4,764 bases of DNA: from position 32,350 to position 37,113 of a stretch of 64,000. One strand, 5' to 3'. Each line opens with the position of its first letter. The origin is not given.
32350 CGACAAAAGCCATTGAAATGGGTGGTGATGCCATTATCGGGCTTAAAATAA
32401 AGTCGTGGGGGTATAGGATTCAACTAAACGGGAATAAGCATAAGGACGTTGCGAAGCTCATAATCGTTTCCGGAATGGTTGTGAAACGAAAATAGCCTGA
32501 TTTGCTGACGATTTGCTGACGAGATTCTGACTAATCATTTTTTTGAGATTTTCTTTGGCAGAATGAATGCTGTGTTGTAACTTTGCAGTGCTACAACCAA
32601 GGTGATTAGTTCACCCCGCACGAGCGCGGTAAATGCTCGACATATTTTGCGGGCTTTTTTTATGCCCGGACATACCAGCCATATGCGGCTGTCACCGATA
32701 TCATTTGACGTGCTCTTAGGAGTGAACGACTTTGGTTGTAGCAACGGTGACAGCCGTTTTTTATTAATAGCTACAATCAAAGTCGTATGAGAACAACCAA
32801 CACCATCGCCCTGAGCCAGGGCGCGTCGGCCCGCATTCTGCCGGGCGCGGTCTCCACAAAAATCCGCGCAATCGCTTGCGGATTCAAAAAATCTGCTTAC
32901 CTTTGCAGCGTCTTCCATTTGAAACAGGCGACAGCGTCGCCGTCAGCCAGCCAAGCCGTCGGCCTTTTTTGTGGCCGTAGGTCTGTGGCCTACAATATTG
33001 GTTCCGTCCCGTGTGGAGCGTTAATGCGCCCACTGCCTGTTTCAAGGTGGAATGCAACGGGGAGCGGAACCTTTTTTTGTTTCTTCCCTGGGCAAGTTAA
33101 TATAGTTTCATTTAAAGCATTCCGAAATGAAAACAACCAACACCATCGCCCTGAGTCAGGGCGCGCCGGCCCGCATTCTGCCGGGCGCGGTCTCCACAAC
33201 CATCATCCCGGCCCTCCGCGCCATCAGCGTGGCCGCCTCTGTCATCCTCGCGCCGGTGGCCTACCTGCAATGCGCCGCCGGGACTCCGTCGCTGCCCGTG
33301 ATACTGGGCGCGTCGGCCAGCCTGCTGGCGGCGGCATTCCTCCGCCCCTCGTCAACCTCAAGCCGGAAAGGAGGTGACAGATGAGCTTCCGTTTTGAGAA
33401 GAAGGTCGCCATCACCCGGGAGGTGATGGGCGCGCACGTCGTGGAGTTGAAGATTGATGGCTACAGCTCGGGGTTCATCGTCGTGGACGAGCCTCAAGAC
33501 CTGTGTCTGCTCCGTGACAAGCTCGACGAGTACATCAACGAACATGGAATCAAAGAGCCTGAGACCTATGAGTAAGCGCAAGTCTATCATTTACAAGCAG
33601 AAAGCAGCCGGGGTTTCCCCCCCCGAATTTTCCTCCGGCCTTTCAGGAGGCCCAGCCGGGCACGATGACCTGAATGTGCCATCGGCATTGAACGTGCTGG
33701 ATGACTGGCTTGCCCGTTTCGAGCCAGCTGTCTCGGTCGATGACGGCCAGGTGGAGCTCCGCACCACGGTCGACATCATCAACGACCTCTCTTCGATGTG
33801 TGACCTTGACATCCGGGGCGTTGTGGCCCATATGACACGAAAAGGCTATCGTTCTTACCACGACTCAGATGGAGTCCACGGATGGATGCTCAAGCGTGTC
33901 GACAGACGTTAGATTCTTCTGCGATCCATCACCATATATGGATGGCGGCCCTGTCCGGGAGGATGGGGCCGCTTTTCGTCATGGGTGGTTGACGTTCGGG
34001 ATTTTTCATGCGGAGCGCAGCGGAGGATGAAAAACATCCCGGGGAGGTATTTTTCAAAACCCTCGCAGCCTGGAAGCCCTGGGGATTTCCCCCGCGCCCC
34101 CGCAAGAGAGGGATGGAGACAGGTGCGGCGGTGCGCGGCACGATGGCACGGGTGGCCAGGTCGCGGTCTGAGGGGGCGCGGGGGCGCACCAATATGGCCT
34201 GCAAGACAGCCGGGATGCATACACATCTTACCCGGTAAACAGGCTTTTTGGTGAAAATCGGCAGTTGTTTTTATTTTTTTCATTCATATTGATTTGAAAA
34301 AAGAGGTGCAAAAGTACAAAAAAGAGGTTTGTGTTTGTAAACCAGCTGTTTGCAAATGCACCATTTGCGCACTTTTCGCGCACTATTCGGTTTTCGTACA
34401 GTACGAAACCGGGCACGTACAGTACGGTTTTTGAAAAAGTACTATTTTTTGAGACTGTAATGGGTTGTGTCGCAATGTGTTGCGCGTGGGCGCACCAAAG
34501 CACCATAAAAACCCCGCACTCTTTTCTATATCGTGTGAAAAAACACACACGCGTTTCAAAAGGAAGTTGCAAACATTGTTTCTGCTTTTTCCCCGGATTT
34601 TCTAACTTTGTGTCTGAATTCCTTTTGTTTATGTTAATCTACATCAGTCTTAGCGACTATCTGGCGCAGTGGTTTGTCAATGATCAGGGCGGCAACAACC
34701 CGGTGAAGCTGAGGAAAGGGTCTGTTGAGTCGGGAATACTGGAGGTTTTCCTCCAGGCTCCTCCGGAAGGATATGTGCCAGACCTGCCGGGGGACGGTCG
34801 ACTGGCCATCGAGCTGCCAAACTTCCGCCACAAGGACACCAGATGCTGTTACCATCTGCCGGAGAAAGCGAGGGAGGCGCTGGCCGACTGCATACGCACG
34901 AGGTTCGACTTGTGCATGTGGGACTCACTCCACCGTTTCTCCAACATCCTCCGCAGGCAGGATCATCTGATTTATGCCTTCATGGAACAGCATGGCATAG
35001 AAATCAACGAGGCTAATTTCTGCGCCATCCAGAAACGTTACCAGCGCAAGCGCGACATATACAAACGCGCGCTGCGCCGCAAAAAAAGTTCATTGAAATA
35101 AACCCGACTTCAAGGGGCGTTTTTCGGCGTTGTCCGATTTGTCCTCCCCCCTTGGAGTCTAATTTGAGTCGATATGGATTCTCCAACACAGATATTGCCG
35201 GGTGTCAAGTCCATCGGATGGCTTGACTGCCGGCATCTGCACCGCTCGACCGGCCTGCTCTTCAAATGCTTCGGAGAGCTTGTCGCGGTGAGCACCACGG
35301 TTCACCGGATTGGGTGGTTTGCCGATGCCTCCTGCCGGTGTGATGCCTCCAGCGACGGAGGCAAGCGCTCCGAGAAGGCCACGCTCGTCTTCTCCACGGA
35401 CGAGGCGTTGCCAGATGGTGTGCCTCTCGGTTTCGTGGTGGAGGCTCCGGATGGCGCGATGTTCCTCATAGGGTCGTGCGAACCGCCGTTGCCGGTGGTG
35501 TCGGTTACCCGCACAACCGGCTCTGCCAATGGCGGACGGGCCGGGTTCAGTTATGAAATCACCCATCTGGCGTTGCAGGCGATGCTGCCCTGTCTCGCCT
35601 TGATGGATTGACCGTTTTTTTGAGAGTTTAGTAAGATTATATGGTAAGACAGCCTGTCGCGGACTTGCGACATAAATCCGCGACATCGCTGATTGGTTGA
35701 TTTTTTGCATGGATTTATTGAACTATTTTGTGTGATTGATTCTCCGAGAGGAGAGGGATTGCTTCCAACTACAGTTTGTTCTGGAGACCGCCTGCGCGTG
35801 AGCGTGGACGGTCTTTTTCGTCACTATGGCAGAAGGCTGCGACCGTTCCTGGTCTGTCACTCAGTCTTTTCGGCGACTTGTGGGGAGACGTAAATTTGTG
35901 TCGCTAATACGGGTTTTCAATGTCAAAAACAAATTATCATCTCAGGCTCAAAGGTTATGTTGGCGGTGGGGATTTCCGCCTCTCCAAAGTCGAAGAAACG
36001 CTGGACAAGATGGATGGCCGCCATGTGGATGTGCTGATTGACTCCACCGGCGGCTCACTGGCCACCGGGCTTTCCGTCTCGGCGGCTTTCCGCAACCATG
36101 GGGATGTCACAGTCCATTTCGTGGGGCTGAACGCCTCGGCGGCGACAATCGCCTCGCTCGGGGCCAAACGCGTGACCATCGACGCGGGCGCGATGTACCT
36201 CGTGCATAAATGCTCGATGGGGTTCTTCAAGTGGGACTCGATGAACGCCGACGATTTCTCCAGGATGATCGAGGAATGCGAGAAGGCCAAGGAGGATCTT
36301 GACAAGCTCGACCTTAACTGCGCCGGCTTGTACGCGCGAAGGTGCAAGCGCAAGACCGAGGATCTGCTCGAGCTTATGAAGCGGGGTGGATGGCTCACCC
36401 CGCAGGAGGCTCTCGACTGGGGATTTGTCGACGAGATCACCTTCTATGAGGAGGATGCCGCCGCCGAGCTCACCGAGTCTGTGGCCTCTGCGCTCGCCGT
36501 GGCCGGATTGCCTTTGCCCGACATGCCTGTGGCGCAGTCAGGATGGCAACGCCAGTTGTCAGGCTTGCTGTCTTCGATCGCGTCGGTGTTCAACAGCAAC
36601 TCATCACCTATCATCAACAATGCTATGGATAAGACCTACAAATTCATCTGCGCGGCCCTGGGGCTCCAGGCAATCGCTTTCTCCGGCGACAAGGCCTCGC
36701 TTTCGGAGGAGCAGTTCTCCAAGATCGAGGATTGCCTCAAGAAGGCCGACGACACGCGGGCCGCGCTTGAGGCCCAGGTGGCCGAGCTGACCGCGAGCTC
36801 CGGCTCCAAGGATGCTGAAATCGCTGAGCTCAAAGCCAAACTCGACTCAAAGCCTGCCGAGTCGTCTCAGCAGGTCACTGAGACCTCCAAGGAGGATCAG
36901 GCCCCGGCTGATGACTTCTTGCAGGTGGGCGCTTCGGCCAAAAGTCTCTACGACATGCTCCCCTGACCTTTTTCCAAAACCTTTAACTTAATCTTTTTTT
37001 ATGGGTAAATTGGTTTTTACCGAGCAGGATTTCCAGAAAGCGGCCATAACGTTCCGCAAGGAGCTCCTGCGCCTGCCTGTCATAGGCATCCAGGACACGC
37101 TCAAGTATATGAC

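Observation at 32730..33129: A third complementary segment sits directly before each downstream start codon, giving a three-way alternative pairing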

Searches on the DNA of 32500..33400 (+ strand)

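Call 15: search_dna_similar(query=window:32540-33400:+, collection=phages, mode=distant, max_rows=30)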
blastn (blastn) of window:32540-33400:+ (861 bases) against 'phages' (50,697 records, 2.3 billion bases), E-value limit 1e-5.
Records with a match: 1; places in all: 1; records where one place covers at least 80% of the query: 0.
Best place of each record, by identity: 60-80% 1.
By first word of the organism name: Bacteriophage 1.
By host as written in the record: - 1.
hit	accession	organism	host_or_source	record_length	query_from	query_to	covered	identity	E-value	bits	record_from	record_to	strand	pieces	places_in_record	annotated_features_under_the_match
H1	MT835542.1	Bacteriophage sp.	human fecal samples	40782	452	594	17%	78.9%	2e-22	113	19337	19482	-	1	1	record has no annotation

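Call 21: search_rna_families(source=window, start=32500, end=33200, threshold=evalue, max_evalue=5, show_alignments=3)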
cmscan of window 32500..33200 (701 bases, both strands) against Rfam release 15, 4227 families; matches with E-value up to 5: 6.
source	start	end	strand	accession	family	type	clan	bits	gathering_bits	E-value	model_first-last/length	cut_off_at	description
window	32500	32635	+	RF00067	SNORD15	Gene; snRNA; snoRNA; CD-box;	CL00045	19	75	0.086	1-146/146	no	Small nucleolar RNA SNORD15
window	32574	32597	+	RF01344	CRISPR-DR34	Gene; CRISPR;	-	18.1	35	1.4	1-36/36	no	CRISPR RNA direct repeat element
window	32913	32996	-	RF02067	STnc310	Gene; sRNA;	-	17.6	40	1.5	1-61/61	no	Salmonella enterica sRNA STnc310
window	32728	32784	+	RF00207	K10_TLS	Cis-reg;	-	15.8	43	4.3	1-48/48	no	K10 transport/localisation element (TLS)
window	32725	32787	-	RF03600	MIR3627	Gene; miRNA;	-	14.8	64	4.7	1-89/89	no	MIR3627 microRNA precursor family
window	32543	32579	-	RF03050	RAGATH-25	Gene; sRNA;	-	13.1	49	2.6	1-50/50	no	RAGATH-25 RNA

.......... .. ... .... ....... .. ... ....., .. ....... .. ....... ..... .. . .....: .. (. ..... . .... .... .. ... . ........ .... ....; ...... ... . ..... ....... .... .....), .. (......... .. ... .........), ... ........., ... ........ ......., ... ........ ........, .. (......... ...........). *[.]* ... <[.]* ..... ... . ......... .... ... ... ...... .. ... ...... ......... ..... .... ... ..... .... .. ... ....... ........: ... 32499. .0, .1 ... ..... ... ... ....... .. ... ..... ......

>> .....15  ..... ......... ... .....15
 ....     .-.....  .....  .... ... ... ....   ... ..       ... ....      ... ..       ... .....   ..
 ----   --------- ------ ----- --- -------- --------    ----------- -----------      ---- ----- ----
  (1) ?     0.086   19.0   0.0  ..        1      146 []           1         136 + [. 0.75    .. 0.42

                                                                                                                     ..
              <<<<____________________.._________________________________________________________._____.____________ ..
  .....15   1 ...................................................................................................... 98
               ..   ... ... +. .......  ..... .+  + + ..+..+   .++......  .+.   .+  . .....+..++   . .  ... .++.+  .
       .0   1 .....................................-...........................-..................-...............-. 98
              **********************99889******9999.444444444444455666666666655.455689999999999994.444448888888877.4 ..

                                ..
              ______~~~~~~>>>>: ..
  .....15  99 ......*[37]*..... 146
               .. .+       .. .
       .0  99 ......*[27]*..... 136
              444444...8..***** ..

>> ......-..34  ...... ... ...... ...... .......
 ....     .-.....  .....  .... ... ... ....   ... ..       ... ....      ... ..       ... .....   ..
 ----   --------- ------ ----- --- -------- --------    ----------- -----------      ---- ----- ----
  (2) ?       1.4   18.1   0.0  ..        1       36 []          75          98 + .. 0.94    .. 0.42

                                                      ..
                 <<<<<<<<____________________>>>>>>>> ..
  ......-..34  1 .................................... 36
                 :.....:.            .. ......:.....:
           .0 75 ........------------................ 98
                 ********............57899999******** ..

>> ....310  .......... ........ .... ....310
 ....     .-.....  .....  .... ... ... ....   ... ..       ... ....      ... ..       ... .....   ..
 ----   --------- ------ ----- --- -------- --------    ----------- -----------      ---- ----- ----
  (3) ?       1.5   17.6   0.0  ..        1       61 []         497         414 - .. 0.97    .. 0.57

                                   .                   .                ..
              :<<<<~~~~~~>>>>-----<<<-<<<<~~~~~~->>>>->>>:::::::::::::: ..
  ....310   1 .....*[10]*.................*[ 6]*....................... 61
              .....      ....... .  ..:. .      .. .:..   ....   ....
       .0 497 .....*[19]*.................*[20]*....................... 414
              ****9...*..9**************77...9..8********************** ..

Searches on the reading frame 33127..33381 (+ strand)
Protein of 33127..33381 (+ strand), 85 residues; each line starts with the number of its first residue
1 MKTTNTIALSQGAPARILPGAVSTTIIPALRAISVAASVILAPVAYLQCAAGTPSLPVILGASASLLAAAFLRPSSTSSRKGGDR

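Call 9: find_related_loci(query=window:33127-33381:+, collection=viral_contigs, flank=2500)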
Query window:33127-33381:+ (85 aa) in viral_contigs; peptide patterns used: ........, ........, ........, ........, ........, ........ (x = any residue, [..] = any of these).
73 stretches matched a pattern; 2 encode a relative of the query (tblastn E <= 1e-3); 2 distinct loci.
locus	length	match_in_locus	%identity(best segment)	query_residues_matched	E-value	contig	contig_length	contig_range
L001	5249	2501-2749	77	1-84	3e-37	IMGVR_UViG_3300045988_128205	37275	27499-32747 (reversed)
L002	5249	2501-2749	80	1-84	3e-38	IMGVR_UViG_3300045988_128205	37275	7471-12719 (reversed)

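Call 16: find_homologous_proteins(query=window:33127-33381:+, max_evalue=0.001)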
Query window:33127-33381:+ (85 aa): 32 proteins with E <= 0.001 among 70 candidates.
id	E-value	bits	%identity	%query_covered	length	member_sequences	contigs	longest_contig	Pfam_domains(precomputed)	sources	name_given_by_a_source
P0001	2.4e-39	150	96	99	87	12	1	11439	-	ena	-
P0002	1.8e-37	144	91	100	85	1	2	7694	-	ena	-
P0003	6.4e-37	142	93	99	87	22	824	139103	-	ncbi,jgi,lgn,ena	ncbi:MAG: hypothetical protein K1V88_06025 [Muribaculaceae bacterium]|jgi:hypothetical protein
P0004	8.7e-36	139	92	99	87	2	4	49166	-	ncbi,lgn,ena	-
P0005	1.1e-31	126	86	99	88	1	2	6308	-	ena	-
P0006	9.6e-30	120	82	98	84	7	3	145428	-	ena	-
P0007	2.7e-29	118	80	98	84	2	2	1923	-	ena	-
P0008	2.1e-28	116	95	75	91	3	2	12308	-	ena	-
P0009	2.3e-28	115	77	99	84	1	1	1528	-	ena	-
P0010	2.9e-28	115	77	99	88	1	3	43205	-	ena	-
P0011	4.3e-28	115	78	96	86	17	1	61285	-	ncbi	-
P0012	7.9e-28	114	75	99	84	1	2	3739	-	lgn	-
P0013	8.8e-28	114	76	99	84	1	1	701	-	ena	-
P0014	7.4e-27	111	76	98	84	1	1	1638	-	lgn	-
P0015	9.5e-27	110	74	99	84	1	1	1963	-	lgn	-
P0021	4.2e-24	102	73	96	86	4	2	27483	-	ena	-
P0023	1.0e-23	101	69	100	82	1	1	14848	-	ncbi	-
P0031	2.1e-14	71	60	99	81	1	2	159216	-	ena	-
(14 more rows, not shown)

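Call 18: find_related_loci(query=A2, collection=genome_contigs, flank=3000)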
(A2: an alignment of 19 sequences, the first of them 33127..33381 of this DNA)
Query A2 (85 aa) in genome_contigs; peptide patterns used: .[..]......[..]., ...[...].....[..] (x = any residue, [..] = any of these).
34 stretches matched a pattern; 3 encode a relative of the query (tblastn E <= 1e-3); 3 distinct loci.
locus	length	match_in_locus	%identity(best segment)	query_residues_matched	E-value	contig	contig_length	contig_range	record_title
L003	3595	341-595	96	1-85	3e-49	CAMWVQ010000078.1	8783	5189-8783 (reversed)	MAG TPA_asm: uncultured Porphyromonadaceae bacterium isolate SRR14411308_bin.6_metawrap_v1.3_MAG genome assembly, contig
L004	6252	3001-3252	92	2-85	2e-45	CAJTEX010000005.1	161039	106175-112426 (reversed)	Bacteroidales bacterium isolate C34_57_MI_BP genome assembly, contig: MGBC000159.5, whole genome shotgun sequence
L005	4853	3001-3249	85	1-84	2e-41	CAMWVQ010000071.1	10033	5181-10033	MAG TPA_asm: uncultured Porphyromonadaceae bacterium isolate SRR14411308_bin.6_metawrap_v1.3_MAG genome assembly, contig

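Call 19: find_related_loci(query=A2, collection=metagenome_contigs, flank=3000)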
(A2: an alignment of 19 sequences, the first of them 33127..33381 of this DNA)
Query A2 (85 aa) in metagenome_contigs; peptide patterns used: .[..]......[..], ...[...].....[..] (x = any residue, [..] = any of these).
94 stretches matched a pattern; 11 encode a relative of the query (tblastn E <= 1e-3); 11 distinct loci.
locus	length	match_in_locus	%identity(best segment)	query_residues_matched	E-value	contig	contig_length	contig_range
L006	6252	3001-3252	93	2-85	1e-39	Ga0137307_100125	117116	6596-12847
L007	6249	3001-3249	80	1-84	1e-37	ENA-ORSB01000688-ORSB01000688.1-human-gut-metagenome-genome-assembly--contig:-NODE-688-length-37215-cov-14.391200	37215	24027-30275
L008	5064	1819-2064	82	1-83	1e-37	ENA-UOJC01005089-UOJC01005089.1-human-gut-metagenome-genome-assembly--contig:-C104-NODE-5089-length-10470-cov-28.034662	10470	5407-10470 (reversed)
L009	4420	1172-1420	81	1-84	1e-37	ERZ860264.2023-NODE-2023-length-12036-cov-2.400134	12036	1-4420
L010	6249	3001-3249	77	1-84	2e-36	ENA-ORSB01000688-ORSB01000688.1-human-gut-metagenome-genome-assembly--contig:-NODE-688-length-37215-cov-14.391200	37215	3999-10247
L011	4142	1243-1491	73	1-84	2e-33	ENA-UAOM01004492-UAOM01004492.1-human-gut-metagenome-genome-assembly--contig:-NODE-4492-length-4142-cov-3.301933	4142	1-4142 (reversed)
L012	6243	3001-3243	72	3-84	8e-32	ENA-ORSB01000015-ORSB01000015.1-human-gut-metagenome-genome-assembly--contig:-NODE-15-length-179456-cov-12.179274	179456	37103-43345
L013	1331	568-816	68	1-84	4e-31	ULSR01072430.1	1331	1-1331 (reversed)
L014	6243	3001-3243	67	1-84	8e-29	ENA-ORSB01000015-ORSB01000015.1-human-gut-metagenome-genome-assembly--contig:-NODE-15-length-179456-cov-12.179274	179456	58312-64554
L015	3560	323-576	96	1-85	2e-32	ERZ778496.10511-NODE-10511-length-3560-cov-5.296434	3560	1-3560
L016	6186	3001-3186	76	22-84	7e-26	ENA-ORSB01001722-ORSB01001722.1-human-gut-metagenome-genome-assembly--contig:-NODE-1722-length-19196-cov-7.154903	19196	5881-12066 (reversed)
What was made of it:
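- Tried and rejected: Protein-based locus searches gave few loci (calls 9, 18, 19).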

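Call 28: search_protein_families(library=phrogs, proteins=[window:33127-33381:+], max_evalue=0.001)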
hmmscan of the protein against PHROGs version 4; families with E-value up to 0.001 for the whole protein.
window:33127-33381:+ (85 aa): 0 families

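Call 29: search_protein_families(library=pfam, proteins=[window:33127-33381:+], max_evalue=0.01)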
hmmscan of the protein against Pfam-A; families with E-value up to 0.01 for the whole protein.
window:33127-33381:+ (85 aa): 0 families

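Call 32: find_encoding_contigs(protein=P0031, flank=1500, max_places=4)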
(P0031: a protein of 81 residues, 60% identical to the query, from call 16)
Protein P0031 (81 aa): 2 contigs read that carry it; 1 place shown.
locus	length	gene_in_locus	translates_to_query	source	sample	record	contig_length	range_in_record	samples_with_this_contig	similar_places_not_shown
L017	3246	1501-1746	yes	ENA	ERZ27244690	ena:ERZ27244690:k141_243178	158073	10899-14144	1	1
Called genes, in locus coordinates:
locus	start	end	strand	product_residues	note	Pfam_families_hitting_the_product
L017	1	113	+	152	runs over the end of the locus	PF13650:Asp_protease_2 (faint), PF13975:gag-asp_proteas (weak)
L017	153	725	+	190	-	PF13650:Asp_protease_2 (weak), PF13975:gag-asp_proteas (weak)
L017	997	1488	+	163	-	-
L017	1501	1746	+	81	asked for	-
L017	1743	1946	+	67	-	-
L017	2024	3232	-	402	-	PF13102:Phage_int_SAM_5 (faint), PF00589:Phage_integrase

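Call 33: find_encoding_contigs(protein=P0021, flank=1500, max_places=4)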
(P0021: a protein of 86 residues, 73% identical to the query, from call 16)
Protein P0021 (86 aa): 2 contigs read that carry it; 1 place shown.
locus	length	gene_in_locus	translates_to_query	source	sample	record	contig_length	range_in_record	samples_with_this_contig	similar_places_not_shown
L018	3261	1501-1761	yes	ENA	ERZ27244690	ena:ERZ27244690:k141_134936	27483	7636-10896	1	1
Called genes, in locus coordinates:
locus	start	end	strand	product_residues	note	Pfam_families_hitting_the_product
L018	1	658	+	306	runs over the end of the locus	-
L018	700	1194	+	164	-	-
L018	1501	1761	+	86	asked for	-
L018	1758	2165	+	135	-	-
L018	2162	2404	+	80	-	-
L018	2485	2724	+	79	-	-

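Call 34: find_encoding_contigs(protein=P0023, flank=1500, max_places=4)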
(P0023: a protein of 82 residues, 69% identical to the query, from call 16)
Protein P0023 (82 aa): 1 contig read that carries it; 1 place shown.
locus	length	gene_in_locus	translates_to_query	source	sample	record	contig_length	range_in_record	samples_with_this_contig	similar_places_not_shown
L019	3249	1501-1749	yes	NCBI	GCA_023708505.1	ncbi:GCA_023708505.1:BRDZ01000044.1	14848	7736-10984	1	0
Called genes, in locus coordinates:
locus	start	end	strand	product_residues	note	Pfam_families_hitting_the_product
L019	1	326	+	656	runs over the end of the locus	-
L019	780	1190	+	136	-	-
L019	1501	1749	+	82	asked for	-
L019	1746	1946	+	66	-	-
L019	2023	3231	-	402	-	PF13102:Phage_int_SAM_5 (faint), PF00589:Phage_integrase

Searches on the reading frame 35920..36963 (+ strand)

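Call 28: search_protein_families(library=phrogs, proteins=[window:35920-36963:+], max_evalue=0.001)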
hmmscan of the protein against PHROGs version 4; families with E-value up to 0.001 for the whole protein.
window:35920-36963:+ (348 aa): 10 families
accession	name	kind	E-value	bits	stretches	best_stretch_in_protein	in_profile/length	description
phrog_94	-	head and packaging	2.1e-27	97.9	1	8-186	83-262/622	head maturation protease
phrog_2976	-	head and packaging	2.2e-23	84.6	1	23-309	40-269/394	head maturation protease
phrog_1684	-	head and packaging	1.9e-18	67.9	1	21-213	60-238/284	head maturation protease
phrog_133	-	head and packaging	7.4e-18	65.5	1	7-259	21-189/668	head maturation protease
phrog_53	-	head and packaging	8.7e-17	62.5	1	26-331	110-420/583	head maturation protease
phrog_3348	-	unknown function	4.5e-16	60.1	1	31-181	63-204/386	-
phrog_1827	-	other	4.7e-08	33.6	1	26-115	44-135/202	ATP-dependent protease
phrog_33547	-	unknown function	1.7e-06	28.2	1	10-171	4-156/357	-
phrog_5410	-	other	2.6e-05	24.6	1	35-103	57-126/323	ATP-dependent protease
phrog_23753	-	head and packaging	0.00088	20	1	36-182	44-180/298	head maturation protease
